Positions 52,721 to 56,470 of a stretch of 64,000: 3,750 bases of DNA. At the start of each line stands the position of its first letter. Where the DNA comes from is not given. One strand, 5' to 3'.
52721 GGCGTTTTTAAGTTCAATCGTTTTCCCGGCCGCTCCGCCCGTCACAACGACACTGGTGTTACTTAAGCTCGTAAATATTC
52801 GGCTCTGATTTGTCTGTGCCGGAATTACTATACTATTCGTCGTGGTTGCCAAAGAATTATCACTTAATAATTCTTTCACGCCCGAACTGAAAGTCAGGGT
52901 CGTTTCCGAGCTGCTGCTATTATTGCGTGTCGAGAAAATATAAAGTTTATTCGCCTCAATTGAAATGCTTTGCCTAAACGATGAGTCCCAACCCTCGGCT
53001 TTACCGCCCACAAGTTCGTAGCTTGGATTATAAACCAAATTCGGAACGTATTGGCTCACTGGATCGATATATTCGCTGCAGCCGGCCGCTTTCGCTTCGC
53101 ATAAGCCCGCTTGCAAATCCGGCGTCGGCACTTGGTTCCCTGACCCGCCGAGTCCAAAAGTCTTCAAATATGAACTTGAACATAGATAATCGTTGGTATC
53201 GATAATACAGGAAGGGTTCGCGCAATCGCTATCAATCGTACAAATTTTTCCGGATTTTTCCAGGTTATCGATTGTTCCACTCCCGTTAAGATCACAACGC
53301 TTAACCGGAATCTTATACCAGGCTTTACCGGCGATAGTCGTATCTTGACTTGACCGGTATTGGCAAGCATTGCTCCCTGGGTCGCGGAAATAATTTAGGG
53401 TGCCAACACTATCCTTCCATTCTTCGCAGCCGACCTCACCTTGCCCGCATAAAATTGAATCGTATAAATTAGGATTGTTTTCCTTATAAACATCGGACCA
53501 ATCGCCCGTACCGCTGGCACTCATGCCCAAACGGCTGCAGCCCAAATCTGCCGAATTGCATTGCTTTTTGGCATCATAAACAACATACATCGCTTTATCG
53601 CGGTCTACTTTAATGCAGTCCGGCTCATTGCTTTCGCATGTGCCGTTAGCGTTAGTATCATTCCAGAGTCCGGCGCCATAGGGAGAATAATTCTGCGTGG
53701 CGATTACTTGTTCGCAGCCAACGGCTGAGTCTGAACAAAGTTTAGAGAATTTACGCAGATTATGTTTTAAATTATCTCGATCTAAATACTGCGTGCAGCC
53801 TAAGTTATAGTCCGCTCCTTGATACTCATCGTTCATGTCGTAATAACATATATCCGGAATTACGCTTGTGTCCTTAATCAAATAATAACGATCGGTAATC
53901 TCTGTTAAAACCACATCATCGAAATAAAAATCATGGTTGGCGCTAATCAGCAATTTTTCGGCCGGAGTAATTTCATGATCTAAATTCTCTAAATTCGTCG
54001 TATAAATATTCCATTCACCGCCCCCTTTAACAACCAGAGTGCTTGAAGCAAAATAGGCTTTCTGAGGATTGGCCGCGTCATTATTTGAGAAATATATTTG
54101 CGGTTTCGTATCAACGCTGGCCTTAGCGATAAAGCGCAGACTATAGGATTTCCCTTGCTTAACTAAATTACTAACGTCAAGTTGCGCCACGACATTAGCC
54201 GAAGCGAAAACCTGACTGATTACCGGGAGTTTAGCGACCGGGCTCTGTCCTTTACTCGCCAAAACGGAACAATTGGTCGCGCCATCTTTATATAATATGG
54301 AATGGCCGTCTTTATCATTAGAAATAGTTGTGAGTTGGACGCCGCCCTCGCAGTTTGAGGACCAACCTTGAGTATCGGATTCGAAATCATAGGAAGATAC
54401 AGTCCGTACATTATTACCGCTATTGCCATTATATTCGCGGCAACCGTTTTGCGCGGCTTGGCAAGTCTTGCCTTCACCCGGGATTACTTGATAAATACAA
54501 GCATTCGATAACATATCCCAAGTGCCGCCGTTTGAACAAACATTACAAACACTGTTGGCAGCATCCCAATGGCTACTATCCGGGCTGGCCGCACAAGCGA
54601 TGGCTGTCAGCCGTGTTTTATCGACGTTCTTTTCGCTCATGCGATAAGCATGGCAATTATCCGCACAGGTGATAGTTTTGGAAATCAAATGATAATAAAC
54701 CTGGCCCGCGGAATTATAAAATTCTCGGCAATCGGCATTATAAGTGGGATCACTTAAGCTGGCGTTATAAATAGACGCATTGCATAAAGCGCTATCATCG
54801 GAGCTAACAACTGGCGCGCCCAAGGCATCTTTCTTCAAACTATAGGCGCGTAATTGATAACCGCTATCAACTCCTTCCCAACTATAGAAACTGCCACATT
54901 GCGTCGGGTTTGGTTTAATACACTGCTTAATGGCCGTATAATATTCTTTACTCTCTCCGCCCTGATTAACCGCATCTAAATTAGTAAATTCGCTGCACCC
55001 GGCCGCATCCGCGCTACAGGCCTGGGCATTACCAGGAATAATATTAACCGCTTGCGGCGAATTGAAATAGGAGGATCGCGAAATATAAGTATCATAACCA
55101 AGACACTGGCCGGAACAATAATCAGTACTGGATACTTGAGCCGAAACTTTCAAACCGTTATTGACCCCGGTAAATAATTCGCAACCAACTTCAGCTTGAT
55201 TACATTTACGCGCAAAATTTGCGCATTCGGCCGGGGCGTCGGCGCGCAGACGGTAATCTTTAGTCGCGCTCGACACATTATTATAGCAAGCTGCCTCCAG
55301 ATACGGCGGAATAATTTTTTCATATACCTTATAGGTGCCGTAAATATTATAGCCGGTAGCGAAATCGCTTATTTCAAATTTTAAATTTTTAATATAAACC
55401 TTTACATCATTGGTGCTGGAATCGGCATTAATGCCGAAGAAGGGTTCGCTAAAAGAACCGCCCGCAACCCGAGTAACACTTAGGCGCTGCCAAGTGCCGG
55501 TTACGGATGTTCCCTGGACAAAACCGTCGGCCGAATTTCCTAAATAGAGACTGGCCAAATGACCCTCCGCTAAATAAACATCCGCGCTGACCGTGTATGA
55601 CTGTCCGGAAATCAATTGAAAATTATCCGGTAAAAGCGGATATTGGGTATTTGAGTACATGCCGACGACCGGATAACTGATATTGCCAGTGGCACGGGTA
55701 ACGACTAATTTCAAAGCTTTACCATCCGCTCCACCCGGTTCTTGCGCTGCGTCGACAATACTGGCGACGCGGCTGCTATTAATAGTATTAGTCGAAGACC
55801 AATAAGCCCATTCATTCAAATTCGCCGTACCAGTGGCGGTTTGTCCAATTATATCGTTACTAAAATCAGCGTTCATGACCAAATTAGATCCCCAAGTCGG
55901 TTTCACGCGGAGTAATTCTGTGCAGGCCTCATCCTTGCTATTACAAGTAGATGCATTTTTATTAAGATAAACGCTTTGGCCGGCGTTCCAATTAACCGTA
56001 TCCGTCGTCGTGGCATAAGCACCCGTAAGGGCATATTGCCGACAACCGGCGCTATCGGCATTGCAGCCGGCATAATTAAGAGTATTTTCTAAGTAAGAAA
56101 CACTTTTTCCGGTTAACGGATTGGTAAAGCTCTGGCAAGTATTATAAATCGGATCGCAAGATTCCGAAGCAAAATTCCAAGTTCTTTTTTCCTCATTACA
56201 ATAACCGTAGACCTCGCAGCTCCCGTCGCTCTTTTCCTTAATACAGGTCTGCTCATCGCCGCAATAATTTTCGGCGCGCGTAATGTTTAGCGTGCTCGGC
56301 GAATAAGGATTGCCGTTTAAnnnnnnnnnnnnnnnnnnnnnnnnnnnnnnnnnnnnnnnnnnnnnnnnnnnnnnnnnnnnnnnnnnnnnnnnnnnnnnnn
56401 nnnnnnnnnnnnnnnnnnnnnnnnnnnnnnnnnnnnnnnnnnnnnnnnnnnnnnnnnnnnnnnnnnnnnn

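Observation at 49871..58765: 2748-aa Cys-rich surface giant built around a recurring C-x6-C (..GC[SRE][EQ][YFW]) module, with a TSP3-repeat partner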

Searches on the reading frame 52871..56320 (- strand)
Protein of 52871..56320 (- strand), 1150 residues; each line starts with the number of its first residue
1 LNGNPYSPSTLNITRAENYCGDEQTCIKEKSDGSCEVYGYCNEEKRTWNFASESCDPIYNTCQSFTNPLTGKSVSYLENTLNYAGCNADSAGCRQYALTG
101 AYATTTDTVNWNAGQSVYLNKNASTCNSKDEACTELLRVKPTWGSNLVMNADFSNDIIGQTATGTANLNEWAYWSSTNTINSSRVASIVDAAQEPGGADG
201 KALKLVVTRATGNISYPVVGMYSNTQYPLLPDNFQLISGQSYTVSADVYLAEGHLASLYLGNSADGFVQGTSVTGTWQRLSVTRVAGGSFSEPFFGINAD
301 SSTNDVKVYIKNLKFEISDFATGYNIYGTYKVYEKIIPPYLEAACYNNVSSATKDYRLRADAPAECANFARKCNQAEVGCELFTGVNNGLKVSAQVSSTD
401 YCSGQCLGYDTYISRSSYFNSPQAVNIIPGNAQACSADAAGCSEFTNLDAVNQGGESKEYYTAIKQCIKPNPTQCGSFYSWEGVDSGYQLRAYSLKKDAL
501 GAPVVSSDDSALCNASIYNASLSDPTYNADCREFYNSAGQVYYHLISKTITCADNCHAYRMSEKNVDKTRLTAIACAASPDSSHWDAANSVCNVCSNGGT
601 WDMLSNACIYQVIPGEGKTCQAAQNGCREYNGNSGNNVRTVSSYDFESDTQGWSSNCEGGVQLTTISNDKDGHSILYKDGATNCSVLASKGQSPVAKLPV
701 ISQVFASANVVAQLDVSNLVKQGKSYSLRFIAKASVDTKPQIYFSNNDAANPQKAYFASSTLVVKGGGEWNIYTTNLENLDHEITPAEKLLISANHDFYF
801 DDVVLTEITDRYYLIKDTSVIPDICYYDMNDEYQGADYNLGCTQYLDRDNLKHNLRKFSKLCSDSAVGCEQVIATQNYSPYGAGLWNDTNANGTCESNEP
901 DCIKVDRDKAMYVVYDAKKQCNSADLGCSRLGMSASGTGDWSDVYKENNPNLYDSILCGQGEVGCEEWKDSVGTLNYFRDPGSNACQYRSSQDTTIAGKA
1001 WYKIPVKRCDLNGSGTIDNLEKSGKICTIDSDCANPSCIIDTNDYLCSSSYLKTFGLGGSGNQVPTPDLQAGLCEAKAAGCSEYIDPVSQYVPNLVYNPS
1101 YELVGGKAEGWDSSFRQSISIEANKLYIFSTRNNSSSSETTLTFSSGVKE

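Call 23: search_protein_representatives(protein=window:52871-56320:-)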
Query: 1150 residues. Proteins with E-value up to 0.001 (for the whole library): 1286; up to 1e-10: 1222; up to 1e-30: 1071. The best 150 are listed.
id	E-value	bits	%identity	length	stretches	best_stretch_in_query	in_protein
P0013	0.0e+00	1703.9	65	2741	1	3-1150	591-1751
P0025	0.0e+00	1527.5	60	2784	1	9-1149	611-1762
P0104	0.0e+00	1401.2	56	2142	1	7-1147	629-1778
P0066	0.0e+00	1320.1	53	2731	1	2-1149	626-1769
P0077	0.0e+00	1300.2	54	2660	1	3-1096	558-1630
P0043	0.0e+00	1292.1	57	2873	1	2-1133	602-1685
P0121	0.0e+00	1239.5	52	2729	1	8-1148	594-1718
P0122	0.0e+00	1230.5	53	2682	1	1-1146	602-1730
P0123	0.0e+00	1223.5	54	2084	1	3-1131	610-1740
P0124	0.0e+00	1210.7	50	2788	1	3-1149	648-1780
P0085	0.0e+00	1194.0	50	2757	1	11-1148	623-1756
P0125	0.0e+00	1165.7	52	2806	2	5-676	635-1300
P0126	0.0e+00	1150.3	66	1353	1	2-758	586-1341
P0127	0.0e+00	1126.3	50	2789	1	1-1138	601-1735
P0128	0.0e+00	1037.3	48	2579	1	3-1096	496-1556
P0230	5.5e-178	610.8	39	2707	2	220-1135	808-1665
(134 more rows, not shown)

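Call 24: find_related_loci(query=A1, collection=genome_contigs, flank=10000)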
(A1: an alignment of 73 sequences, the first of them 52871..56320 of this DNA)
Query A1 (1150 aa) in genome_contigs; peptide patterns used: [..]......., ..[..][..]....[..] (x = any residue, [..] = any of these).
532 stretches matched a pattern; 432 encode a relative of the query (tblastn E <= 1e-3); the best 80 are kept; 80 distinct loci.
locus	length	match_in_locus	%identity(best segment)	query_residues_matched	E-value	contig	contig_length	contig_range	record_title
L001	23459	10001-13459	70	1-1150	0e+0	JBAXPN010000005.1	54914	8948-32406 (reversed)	MAG: Candidatus Falkowbacteria bacterium isolate ELA532 MAG532_5, whole genome shotgun sequence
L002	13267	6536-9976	60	1-1150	0e+0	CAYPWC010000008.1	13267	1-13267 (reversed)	MAG TPA_asm: uncultured Gammaproteobacteria bacterium isolate SRP192927_co4_865 genome assembly, contig: NODE_10626_leng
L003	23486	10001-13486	59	3-1149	0e+0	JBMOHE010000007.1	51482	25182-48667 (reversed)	MAG: Patescibacteria group bacterium isolate Deming_bin.335 contig1069, whole genome shotgun sequence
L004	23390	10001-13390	55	9-1148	0e+0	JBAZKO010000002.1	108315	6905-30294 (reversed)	MAG: Patescibacteria group bacterium isolate SO_2017_LW4_145 scaffold_583_c1_LW137-91_2017, whole genome shotgun sequenc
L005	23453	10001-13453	55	1-1150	0e+0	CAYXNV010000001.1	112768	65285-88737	MAG TPA_asm: uncultured Gammaproteobacteria bacterium isolate SRP167671_co1_111 genome assembly, contig: NODE_129_length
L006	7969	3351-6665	56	6-1149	0e+0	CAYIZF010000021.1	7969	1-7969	MAG TPA_asm: uncultured Gammaproteobacteria bacterium isolate ERP122455_co1_171 genome assembly, contig: NODE_3030_lengt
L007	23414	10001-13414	55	7-1149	0e+0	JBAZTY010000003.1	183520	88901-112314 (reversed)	MAG: Patescibacteria group bacterium isolate SO_2017_GW1_214 NODE_607_length_183520_cov_2.697960_OW334_2017, whole genom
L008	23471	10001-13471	54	9-1149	0e+0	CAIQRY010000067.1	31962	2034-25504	uncultured bacterium isolate AM-lipid-02-D9_bin-0787 genome assembly, contig: bin-0787:67/68, whole genome shotgun seque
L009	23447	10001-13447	53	9-1149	0e+0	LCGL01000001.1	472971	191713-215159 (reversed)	MAG: Candidatus Falkowbacteria bacterium GW2011_GWF2_43_32 UV95_C0001, whole genome shotgun sequence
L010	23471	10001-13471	67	1-1150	0e+0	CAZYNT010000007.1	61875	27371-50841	MAG TPA_asm: uncultured Gammaproteobacteria bacterium isolate SRP263991_co4_298 genome assembly, contig: NODE_375_length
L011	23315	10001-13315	53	6-1149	0e+0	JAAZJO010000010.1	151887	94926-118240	MAG: Candidatus Falkowbacteria bacterium isolate AS21ysBPME_294 153448_AS21, whole genome shotgun sequence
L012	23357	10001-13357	54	9-1149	0e+0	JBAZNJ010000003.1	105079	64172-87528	MAG: Patescibacteria group bacterium isolate SO_2017_LW4_64 scaffold_622_c1_LW137-91_2017, whole genome shotgun sequence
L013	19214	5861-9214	52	3-1149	0e+0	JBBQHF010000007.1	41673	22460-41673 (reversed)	MAG: Patescibacteria group bacterium isolate Co_metawrap_919 Cmw_919_k141_13452629_length_41673_cov_17.0000, whole genom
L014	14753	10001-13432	53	7-1149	0e+0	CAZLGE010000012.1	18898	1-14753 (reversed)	MAG TPA_asm: uncultured Gammaproteobacteria bacterium isolate binchicken_co269_228 genome assembly, contig: NODE_2646_le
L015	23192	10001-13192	54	9-1111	0e+0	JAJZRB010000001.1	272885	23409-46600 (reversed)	MAG: bacterium isolate SKS1.bin72 NODE_26_length_272885_cov_4.865577, whole genome shotgun sequence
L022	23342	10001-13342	53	6-1149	0e+0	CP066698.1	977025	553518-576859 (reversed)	MAG: Candidatus Falkowbacteria bacterium isolate NC_groundwater_1683_Pr3_B-0.1um_40_26 chromosome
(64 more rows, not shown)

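Call 60: find_encoding_contigs(protein=P0230, flank=6000, max_places=2)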
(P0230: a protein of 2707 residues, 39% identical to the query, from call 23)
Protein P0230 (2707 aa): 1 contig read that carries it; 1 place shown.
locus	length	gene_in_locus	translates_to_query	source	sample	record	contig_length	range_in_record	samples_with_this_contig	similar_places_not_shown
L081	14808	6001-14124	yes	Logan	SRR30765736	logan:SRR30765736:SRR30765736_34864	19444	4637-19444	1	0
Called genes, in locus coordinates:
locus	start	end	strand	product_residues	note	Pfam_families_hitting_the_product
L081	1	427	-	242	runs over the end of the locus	PF13462:Thioredoxin_4, PF01323:DSBA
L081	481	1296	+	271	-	PF03372:Exo_endo_phos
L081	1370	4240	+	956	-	PF00133:tRNA-synt_1, PF09334:tRNA-synt_1g, PF13603:tRNA-synt_1_2, PF00293:NUDIX, PF00133:tRNA-synt_1, PF08264:Anticodon_1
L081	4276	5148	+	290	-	PF00398:RrnaAD, PF13649:Methyltransf_25 (faint)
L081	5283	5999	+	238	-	PF18884:TSP3_bac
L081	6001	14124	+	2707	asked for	PF02018:CBM_4_9 (faint)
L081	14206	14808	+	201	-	?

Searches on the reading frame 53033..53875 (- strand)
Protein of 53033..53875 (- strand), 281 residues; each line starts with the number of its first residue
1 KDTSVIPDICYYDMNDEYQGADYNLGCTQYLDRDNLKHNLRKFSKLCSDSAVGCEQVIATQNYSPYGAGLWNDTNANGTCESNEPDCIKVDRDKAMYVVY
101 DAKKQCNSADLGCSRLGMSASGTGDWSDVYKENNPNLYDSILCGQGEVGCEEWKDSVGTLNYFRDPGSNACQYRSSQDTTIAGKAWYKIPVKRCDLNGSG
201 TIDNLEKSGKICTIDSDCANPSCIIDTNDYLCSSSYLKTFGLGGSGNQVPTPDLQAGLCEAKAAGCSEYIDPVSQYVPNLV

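Call 45: predict_structure(alignment_id=A3)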
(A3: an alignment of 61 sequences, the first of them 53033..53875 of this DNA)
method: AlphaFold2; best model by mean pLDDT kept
length: 281 residues; sequences in the alignment: 61
mean_pLDDT: 62.1   pTM: 0.37
mean pLDDT of the five models: 62.1, 56.2, 54.4, 51.3, 48.7
residues with pLDDT >= 90: 4; 70-90: 93; 50-70: 111; < 50: 73
segments of 3 or more residues with pLDDT < 50: 1-6, 44-52, 139-154, 160-165, 238-247, 260-281
pLDDT, mean of each block of 10 residues (from residue 1): 45 64 57 54 48 55 69 86 86 62 61 54 56 56 36 50 56 81 82 88 85 84 86 67 48 64 31 34 29
secondary structure, 60 per line:
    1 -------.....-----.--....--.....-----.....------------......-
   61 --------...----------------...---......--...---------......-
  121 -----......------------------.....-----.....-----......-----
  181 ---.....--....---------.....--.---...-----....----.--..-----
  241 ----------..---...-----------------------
elements in order: H8-11 H21-24 E27-31 E37-41 E54-59 E69-71 E88-90 E94-99 E114-119 E126-131 E150-154 E160-164 E170-175 E184-188 E191-194 H204-208 E223-226 E256-258

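Call 50: search_solved_structures(query=A3, max_evalue=10)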
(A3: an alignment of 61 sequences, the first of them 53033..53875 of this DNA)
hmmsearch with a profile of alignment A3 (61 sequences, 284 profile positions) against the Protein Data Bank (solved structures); distinct sequences matched with E-value up to 10: 0.

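Call 52: fold_search(model_id=the predicted structure, library=pdb)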
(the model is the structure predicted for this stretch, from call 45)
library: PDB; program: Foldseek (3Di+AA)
matches with E <= 10: 15; with E <= 0.001: 0
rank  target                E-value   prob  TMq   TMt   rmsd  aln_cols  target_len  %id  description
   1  7u1e_B                4.2e+00  0.02  0.10  0.09  17.8       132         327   12  CryoEM structure of the pancreatic ATP-sensitive potassium channel bound to ATP with Kir6.2-CTD in the down conformati (released 2022-08-31)
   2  9b7w_A                4.2e+00  0.01  0.11  0.09  25.4       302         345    9  Fab3-6 in complex with the capsid of Adeno-associated virus type 9 (released 2025-04-02)
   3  5lnl_F                4.7e+00  0.01  0.10  0.15  18.4       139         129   13  Crystal structure of Hsf 1608-1749 putative domain 1 (released 2017-02-15)
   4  5lnl_C                5.6e+00  0.01  0.10  0.15  18.9       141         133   13  Crystal structure of Hsf 1608-1749 putative domain 1 (released 2017-02-15)
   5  7cbm_O                6.0e+00  0.01  0.11  0.12  18.4       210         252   11  Cryo-EM structure of the flagellar distal rod with partial hook from Salmonella (released 2021-04-28)
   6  4k15_C                6.7e+00  0.01  0.07  0.12  20.4       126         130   10  2.75 Angstrom Crystal Structure of Hypothetical Protein lmo2686 from Listeria monocytogenes EGD-e (released 2013-04-17)
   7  6zyw_B                7.1e+00  0.01  0.09  0.01  11.4        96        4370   14  Outer Dynein Arm-Shulin complex - overall structure (Tetrahymena thermophila) (released 2021-01-20)
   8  2r45_A                7.9e+00  0.01  0.06  0.04  16.1       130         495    8  Crystal structure of Escherichia coli Glycerol-3-phosphate Dehydrogenase in complex with 2-phospho-d-glyceric acid (released 2008-04-15)
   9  6cw2_D                8.4e+00  0.03  0.07  0.08  14.1        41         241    7  Crystal structure of a yeast SAGA transcriptional coactivator Ada2/Gcn5 HAT subcomplex, crystal form 1 (released 2018-09-19)
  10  6fhm_B                8.4e+00  0.00  0.08  0.09  22.9       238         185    8  Crystal structure of the F47E mutant of the lipoprotein localization factor, LolA (released 2018-07-25)
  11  6azx_A                8.9e+00  0.01  0.07  0.09  18.7        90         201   16  Crystal structure of the neutralizing anti-circumsporozoite protein 663 antibody (released 2017-12-13)
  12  2q2g_B                8.9e+00  0.01  0.08  0.12  17.8       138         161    5  Crystal structure of dimerization domain of HSP40 from Cryptosporidium parvum, cgd2_1800 (released 2007-06-12)
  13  4qc8                  8.9e+00  0.00  0.10  0.07  31.0       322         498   10  Structural annotation of pathogenic bovine Parvovirus-1 (released 2015-01-14)
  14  8om2_6                9.4e+00  0.02  0.08  0.07  14.8        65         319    8  Small subunit of yeast mitochondrial ribosome in complex with METTL17/Rsm22. (released 2024-01-10)
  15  6b0z_D                9.4e+00  0.02  0.07  0.06  11.3        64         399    8  IDH1 R132H mutant in complex with IDH305 (released 2017-11-08)

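Call 105: search_protein_families(library=pfam, alignment_id=A3, max_evalue=0.1)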
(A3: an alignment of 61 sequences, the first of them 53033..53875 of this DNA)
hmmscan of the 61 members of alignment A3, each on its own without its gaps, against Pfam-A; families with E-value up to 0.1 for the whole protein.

A. member 1, window:53033-53875:- (281 aa): 0 families

B. families by the number of members that match (of 61 scanned): 8 families
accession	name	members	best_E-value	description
PF13202.12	EF-hand_5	2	0.022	EF hand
PF23117.1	DpnD_N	2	0.029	DpnD N-terminal domain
PF21164.2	Dumpy_DPY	1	0.011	Dumpy, DPY module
PF23482.1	YLR146W-A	1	0.016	YLR146W-A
PF00036.39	EF-hand_1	1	0.026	EF hand domain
PF24144.1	Phage_tudor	1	0.029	Phage tudor domain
PF13405.12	EF-hand_6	1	0.063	EF-hand domain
PF15495.12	Fimbrillin_C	1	0.09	Major fimbrial subunit protein type IV, Fimbrillin, C-terminal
